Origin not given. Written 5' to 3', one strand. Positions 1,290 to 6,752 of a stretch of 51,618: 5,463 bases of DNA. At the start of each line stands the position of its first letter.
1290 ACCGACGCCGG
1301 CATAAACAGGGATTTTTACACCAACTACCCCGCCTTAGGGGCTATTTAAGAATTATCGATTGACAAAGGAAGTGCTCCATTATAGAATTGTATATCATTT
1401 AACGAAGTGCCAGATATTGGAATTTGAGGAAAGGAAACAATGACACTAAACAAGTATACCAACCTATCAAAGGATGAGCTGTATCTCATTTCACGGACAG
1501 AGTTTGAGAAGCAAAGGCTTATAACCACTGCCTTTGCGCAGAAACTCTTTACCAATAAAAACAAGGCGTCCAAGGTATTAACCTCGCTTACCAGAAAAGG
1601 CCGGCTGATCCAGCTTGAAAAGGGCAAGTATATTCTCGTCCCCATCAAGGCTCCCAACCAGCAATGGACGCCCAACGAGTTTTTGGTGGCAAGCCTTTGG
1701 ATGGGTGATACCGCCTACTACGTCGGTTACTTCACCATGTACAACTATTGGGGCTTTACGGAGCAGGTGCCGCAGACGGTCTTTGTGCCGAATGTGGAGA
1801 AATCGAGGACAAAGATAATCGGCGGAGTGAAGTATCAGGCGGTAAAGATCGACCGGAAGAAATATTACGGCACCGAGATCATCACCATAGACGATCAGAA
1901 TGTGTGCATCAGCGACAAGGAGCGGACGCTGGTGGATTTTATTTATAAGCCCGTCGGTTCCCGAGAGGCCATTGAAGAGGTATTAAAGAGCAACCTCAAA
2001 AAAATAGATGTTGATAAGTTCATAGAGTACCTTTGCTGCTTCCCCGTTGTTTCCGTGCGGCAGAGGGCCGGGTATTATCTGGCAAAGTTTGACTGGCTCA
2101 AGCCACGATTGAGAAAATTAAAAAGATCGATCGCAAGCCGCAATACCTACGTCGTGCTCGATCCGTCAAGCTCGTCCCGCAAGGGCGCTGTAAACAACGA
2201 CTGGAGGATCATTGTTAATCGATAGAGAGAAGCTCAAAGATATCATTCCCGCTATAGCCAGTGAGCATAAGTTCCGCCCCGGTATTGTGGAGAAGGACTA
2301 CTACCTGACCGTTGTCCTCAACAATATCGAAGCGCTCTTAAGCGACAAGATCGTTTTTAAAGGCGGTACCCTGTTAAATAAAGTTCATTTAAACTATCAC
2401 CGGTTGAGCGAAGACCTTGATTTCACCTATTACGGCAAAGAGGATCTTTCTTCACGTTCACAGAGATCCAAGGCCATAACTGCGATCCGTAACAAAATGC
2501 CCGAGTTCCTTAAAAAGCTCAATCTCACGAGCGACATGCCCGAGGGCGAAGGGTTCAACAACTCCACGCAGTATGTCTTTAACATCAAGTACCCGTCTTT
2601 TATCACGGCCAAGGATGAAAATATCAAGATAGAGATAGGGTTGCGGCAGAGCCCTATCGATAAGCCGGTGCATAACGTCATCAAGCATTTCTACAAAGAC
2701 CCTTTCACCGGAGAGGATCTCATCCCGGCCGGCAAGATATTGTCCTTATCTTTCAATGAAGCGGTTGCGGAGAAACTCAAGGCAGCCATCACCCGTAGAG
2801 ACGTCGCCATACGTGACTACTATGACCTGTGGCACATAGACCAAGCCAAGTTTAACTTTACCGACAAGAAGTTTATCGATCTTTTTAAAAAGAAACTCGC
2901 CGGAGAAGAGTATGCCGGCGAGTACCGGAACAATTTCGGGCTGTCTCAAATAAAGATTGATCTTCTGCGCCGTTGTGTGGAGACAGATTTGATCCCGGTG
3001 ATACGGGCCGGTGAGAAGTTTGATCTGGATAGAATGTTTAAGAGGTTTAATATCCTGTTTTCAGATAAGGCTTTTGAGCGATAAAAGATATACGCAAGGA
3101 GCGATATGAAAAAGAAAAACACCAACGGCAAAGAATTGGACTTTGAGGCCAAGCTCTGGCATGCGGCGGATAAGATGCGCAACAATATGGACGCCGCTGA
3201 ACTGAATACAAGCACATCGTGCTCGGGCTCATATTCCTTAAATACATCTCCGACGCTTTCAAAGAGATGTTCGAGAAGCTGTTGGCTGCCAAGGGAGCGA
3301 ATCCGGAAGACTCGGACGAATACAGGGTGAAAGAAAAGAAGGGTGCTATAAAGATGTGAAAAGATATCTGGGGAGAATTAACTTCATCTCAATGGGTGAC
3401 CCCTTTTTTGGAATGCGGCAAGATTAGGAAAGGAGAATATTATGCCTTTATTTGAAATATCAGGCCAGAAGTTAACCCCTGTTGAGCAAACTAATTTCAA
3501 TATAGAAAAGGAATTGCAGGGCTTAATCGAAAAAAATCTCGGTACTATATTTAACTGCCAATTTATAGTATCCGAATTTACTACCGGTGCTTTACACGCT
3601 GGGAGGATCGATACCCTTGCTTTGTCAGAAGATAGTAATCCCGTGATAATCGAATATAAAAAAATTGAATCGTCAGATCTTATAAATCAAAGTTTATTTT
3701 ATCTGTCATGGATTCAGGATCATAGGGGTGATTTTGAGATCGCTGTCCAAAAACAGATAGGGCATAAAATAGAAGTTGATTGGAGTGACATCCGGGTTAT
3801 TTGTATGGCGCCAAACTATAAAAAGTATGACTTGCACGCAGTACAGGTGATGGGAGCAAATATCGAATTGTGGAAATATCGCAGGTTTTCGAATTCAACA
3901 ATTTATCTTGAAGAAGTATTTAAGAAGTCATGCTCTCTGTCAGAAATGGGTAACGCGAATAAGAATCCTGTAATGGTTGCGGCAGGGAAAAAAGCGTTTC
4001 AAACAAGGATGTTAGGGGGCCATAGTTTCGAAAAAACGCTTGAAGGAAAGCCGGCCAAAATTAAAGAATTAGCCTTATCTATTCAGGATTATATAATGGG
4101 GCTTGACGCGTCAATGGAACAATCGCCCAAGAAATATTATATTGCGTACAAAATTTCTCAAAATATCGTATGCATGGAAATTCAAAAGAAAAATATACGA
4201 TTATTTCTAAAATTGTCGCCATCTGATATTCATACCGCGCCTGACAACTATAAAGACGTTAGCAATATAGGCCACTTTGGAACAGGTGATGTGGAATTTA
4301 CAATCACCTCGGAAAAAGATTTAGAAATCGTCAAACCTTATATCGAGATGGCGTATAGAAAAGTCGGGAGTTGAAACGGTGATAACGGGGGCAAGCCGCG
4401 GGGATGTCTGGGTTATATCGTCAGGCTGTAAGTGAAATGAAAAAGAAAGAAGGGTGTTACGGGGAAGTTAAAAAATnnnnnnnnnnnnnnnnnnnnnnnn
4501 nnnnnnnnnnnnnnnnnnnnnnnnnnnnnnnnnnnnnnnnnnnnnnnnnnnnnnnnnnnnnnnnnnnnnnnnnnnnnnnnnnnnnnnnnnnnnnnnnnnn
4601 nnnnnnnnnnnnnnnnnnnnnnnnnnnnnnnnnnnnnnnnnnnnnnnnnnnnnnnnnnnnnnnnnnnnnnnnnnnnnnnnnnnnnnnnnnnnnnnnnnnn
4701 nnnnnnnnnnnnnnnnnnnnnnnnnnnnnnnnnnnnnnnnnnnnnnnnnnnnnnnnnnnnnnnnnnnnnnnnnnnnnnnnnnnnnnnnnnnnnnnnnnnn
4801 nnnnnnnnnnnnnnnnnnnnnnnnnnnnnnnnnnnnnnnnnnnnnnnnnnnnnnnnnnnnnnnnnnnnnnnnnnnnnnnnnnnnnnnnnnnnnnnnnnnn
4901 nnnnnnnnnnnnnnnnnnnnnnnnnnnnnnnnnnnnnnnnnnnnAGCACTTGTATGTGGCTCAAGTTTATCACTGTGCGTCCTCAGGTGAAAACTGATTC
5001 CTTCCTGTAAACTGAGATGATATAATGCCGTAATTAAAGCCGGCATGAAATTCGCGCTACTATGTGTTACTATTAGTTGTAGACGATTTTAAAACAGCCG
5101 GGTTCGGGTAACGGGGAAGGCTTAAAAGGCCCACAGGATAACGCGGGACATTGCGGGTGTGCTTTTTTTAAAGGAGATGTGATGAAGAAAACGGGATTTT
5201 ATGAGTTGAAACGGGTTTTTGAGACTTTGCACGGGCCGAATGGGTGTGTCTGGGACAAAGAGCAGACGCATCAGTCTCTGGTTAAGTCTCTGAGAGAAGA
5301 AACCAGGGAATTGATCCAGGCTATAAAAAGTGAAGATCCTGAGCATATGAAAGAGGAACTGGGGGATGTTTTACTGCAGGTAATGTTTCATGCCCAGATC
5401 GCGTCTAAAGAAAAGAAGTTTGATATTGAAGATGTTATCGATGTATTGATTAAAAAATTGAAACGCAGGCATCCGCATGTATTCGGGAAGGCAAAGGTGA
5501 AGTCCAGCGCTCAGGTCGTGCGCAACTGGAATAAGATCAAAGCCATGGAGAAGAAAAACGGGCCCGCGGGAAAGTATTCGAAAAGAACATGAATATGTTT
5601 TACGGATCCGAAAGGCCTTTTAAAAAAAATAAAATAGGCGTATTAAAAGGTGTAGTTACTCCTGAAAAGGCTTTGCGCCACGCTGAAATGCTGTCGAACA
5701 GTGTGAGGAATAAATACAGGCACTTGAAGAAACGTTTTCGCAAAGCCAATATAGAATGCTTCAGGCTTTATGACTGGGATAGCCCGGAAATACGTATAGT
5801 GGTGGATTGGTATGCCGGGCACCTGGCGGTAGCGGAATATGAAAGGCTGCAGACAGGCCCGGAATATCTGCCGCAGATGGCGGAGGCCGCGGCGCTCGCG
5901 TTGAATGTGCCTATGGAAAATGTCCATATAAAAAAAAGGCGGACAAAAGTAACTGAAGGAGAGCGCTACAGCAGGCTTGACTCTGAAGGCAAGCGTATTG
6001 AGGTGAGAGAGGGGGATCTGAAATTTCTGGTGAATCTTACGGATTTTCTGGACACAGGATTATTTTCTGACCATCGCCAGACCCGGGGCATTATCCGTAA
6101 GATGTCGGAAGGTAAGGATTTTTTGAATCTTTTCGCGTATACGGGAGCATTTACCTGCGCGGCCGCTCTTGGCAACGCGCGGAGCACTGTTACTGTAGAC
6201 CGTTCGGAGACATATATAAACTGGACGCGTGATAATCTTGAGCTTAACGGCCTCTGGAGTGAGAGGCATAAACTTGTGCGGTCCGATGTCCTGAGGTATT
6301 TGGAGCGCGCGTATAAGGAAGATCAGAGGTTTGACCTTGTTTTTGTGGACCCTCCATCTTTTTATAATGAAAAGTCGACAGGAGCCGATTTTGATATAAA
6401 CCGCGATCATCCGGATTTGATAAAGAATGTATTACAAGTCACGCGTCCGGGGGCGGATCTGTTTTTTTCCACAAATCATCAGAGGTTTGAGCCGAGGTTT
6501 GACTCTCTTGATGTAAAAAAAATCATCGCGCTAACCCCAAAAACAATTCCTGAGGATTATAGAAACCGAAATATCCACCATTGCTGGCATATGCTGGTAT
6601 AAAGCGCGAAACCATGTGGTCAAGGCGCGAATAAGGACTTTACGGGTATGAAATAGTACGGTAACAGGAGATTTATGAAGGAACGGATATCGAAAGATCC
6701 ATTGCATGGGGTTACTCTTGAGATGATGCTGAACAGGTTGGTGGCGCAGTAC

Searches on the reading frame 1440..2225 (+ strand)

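Call 7: search_protein_families(library=pfam, proteins=[window:1440-2225:+], max_evalue=0.01)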
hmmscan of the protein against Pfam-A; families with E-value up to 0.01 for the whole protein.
window:1440-2225:+ (261 aa): 2 families
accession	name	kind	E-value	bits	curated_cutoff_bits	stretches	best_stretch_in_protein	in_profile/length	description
PF09407.15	AbiEi_1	-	1.7e-06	28.7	22.2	1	80-214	6-140/142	AbiEi antitoxin C-terminal domain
PF13338.12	AbiEi_4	-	0.0049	17.4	25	0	44-67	28-49/49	Transcriptional regulator, AbiEi antitoxin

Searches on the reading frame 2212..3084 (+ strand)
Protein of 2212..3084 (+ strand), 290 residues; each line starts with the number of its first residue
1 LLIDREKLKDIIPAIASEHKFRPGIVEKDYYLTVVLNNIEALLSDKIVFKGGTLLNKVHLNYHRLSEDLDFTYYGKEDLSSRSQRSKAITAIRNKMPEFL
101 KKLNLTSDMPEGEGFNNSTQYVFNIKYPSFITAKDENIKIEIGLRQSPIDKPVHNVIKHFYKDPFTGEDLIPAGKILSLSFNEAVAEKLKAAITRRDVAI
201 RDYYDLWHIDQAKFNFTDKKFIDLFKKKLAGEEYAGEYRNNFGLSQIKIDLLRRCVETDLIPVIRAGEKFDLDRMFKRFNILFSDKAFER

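Call 7: search_protein_families(library=pfam, proteins=[window:2212-3084:+], max_evalue=0.01)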
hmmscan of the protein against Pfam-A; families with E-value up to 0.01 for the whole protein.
window:2212-3084:+ (290 aa): 1 family
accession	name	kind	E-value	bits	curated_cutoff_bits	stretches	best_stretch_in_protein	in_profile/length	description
PF08843.17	AbiEii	-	2.3e-29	103.5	22.5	1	40-231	8-188/238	Nucleotidyl transferase AbiEii toxin, Type IV TA system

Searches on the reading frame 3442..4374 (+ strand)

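Call 7: search_protein_families(library=pfam, proteins=[window:3442-4374:+], max_evalue=0.01)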
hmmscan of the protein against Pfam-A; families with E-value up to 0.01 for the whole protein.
window:3442-4374:+ (310 aa): 1 family
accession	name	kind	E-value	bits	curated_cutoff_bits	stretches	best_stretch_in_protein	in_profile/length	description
PF18899.5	DUF5655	-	3e-09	37.4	24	1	197-306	2-107/109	Domain of unknown function (DUF5655)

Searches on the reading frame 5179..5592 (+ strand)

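Call 98: search_protein_families(library=pfam, proteins=[window:5179-5592:+], max_evalue=0.001)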
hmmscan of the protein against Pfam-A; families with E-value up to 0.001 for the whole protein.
window:5179-5592:+ (137 aa): 2 families
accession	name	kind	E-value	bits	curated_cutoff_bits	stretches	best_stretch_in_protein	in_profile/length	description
PF03819.22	MazG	-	9.7e-31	106.3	22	1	29-102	1-74/74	MazG nucleotide pyrophosphohydrolase domain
PF01503.22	PRA-PH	-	2e-05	25.3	21.3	1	9-92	3-84/86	Phosphoribosyl-ATP pyrophosphohydrolase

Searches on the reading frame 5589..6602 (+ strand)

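Call 7: search_protein_families(library=pfam, proteins=[window:5589-6602:+], max_evalue=0.01)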
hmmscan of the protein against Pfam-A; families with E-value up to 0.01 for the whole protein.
window:5589-6602:+ (337 aa): 5 families
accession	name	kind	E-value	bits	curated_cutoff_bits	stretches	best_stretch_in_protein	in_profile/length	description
PF10672.15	Methyltrans_SAM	-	1.6e-21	77.3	27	1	70-298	17-241/286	S-adenosylmethionine-dependent methyltransferase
PF03602.21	Cons_hypoth95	-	8.7e-11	42.2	24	1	168-261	35-125/182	Conserved hypothetical protein 95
PF13847.12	Methyltransf_31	-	0.00063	19.9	27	1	174-254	3-81/145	Methyltransferase domain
PF09445.16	Methyltransf_15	-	0.0038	17.3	22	1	197-283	22-108/165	RNA cap guanine-N2 methyltransferase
PF02475.24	TRM5-TYW2_MTfase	-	0.0048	17.3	28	1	145-234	9-96/164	TRM5/TYW2 methyltransferase domain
